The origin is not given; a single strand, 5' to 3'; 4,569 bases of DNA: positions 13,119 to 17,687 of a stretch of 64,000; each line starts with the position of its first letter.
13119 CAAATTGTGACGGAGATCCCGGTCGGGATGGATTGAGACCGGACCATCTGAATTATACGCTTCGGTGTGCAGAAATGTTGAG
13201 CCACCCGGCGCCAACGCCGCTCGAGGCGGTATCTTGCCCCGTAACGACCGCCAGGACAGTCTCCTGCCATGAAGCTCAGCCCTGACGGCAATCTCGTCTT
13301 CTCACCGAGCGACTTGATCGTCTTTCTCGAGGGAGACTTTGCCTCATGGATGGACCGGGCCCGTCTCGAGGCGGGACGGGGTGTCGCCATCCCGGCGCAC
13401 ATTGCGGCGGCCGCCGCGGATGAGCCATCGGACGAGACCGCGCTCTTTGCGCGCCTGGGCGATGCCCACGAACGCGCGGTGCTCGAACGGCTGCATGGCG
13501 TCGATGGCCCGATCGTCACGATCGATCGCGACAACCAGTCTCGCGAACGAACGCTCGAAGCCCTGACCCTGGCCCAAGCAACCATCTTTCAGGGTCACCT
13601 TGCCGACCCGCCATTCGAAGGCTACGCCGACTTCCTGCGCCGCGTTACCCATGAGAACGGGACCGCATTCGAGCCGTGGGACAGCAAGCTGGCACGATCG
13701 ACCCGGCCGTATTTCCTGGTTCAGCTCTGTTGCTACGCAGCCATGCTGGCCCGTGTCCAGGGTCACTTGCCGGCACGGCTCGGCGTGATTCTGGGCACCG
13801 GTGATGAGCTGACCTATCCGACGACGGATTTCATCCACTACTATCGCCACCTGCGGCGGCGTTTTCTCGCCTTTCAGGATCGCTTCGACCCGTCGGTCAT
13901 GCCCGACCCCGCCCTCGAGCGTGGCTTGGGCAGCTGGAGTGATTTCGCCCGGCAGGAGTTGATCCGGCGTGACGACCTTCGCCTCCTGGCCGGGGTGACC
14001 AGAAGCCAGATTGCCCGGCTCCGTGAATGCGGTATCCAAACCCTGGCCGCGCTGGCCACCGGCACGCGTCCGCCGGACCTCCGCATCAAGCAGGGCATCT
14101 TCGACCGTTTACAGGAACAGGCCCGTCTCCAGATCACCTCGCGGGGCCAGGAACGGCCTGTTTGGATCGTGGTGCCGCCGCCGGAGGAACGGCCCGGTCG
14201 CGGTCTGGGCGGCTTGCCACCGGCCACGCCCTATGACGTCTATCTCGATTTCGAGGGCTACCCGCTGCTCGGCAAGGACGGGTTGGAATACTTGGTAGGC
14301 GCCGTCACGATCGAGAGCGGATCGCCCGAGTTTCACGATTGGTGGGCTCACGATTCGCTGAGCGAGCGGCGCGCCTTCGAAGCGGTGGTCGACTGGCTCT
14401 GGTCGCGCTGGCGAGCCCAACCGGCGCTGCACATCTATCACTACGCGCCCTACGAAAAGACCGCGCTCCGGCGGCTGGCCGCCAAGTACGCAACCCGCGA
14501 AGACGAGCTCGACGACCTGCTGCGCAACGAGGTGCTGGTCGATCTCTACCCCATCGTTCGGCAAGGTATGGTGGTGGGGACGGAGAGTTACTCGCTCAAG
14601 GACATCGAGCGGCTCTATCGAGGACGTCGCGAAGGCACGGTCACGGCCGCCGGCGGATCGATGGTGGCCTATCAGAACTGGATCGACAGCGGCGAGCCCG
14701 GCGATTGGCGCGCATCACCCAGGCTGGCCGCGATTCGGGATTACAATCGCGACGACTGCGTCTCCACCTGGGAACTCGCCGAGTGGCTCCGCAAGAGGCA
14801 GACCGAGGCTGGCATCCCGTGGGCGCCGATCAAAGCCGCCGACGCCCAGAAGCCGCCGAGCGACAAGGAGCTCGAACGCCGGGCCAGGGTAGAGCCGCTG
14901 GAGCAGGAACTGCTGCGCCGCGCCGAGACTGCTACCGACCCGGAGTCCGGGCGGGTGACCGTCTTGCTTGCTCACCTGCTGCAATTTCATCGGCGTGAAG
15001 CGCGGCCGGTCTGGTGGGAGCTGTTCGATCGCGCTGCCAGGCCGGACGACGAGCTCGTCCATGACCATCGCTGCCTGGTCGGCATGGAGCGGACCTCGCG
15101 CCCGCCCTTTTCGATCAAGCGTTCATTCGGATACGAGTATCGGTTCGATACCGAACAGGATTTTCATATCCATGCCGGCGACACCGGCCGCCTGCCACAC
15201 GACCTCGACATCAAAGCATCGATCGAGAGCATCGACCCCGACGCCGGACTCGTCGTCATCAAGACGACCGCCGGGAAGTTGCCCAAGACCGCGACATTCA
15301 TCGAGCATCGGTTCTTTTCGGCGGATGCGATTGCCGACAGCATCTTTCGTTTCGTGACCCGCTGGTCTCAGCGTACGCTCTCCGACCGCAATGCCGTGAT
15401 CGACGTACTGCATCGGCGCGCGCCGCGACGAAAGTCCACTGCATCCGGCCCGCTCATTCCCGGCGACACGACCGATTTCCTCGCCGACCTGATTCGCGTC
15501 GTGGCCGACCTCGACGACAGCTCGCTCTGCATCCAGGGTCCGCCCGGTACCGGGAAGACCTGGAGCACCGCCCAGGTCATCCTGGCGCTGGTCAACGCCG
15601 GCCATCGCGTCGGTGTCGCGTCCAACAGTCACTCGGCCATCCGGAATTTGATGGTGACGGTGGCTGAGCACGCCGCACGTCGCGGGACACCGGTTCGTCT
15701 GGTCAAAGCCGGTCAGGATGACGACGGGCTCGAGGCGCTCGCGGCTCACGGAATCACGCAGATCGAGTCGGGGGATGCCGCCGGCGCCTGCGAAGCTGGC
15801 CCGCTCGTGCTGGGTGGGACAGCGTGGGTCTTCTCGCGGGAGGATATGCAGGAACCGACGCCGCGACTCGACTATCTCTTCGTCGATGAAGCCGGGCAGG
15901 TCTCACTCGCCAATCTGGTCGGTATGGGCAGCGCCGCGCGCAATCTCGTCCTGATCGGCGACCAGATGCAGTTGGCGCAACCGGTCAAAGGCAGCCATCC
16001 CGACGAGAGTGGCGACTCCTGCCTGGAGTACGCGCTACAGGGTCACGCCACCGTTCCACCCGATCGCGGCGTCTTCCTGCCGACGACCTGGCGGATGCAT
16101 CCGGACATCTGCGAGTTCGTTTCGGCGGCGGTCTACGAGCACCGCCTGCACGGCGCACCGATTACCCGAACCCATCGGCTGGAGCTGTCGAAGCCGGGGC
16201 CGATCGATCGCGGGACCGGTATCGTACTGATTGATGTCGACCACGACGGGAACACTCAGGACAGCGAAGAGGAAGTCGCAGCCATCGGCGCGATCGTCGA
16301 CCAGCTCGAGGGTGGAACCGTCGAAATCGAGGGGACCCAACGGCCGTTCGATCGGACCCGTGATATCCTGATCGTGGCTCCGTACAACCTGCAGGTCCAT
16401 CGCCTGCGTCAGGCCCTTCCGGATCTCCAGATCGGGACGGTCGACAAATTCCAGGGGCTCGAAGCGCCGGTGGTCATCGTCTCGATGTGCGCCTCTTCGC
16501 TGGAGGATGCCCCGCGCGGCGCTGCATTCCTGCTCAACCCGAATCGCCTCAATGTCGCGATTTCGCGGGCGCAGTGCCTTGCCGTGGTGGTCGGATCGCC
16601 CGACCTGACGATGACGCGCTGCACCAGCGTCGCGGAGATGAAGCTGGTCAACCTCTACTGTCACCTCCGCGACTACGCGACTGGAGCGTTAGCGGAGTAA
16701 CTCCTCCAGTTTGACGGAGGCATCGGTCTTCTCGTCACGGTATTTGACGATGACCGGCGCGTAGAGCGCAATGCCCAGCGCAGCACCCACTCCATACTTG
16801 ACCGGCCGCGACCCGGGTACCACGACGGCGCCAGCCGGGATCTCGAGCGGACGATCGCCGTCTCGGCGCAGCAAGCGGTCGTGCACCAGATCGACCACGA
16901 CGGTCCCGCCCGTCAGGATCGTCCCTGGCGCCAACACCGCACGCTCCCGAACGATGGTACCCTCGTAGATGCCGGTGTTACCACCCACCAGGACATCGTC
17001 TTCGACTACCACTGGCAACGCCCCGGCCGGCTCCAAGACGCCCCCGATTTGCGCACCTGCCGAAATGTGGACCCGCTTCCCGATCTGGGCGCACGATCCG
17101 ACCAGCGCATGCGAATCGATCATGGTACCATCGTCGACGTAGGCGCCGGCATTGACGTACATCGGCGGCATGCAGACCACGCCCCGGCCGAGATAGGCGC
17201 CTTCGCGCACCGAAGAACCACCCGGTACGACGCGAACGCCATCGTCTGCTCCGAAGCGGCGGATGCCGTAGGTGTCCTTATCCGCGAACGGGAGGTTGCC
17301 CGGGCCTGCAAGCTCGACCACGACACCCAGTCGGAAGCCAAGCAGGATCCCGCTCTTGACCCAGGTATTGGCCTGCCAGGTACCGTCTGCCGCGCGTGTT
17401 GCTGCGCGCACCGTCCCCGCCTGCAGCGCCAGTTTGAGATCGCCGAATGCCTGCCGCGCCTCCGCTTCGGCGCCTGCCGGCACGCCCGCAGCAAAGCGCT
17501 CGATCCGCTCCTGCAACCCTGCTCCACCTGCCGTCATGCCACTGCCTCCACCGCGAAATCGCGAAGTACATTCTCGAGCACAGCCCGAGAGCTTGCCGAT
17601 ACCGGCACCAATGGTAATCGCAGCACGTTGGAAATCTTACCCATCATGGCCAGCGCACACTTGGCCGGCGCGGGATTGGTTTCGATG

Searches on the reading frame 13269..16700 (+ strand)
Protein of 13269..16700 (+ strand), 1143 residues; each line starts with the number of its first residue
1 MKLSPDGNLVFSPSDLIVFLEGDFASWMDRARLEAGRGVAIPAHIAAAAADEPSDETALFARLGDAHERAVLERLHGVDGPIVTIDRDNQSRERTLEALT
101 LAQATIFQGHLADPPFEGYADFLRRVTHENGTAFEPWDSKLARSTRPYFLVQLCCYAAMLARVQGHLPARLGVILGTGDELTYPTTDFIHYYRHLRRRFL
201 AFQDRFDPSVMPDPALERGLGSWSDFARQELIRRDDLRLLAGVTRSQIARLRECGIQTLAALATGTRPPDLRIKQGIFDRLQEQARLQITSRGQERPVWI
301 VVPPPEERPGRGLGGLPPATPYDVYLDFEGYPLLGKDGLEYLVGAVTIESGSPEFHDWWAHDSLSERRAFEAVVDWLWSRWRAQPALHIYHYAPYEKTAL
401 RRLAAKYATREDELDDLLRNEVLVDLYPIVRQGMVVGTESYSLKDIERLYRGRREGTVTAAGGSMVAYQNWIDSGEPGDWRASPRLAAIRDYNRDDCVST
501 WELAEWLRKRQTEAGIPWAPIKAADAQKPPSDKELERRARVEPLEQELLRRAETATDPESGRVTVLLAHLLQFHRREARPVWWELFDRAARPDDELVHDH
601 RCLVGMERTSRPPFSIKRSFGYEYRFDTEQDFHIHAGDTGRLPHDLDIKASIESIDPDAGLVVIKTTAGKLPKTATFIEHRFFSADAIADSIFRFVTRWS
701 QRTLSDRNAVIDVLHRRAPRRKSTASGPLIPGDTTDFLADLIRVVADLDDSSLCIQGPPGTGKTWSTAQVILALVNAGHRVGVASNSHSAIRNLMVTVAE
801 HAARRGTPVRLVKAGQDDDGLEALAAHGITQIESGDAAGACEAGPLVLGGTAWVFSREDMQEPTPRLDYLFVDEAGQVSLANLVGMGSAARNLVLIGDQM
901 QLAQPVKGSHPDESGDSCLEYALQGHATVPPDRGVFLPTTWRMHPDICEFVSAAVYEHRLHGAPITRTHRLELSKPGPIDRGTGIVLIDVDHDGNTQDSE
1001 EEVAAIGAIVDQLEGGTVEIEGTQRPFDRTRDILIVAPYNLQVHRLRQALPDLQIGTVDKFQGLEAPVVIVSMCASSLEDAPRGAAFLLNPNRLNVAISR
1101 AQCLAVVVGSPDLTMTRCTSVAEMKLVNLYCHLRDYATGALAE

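Call 9: search_protein_families(library=pfam, proteins=[window:13269-16700:+], max_evalue=0.001)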
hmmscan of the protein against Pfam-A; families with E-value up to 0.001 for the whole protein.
window:13269-16700:+ (1143 aa): 5 families
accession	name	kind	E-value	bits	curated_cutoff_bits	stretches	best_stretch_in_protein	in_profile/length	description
PF13087.12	AAA_12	-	3.5e-28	99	27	1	931-1111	14-194/195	AAA domain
PF13482.12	RNase_H_2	-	8.1e-24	84.9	22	1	324-507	1-164/165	RNase_H superfamily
PF13086.12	AAA_11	-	1.3e-12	48.5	27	2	753-818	20-93/257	AAA domain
PF13604.12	AAA_30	-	5.7e-09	36.4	27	1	742-906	10-132/191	AAA domain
PF13245.12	AAA_19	-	9.9e-09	35.9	25.1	1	747-903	8-130/134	AAA domain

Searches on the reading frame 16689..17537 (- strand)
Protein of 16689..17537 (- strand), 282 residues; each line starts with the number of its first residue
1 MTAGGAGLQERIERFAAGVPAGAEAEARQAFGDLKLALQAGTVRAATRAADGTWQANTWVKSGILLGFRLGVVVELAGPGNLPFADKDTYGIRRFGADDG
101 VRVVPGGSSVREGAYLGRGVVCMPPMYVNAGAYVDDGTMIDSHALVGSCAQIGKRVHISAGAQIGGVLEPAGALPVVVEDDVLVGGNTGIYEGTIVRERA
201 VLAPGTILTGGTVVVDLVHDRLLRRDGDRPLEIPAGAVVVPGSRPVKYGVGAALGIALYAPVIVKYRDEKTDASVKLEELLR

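Call 77: search_protein_families(library=pfam, proteins=[window:16689-17537:-], max_evalue=0.01)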
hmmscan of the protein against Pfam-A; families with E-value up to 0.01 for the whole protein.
window:16689-17537:- (282 aa): 4 families
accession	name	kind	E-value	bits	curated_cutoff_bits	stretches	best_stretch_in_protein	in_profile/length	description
PF14805.11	THDPS_N_2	-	4.6e-11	43.2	25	1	20-70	18-67/67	Tetrahydrodipicolinate N-succinyltransferase N-terminal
PF00132.30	Hexapep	-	3.5e-10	39.6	27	2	132-166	2-36/36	Bacterial transferase hexapeptide (six repeats)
PF14602.12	Hexapep_2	-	8.3e-07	29.1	27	1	175-209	1-33/34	Hexapeptide repeat of succinyl-transferase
PF25084.1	LbH_EIF2B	-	0.0048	17.3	54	0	113-214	3-99/105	EIF2B subunit epsilon LbH domain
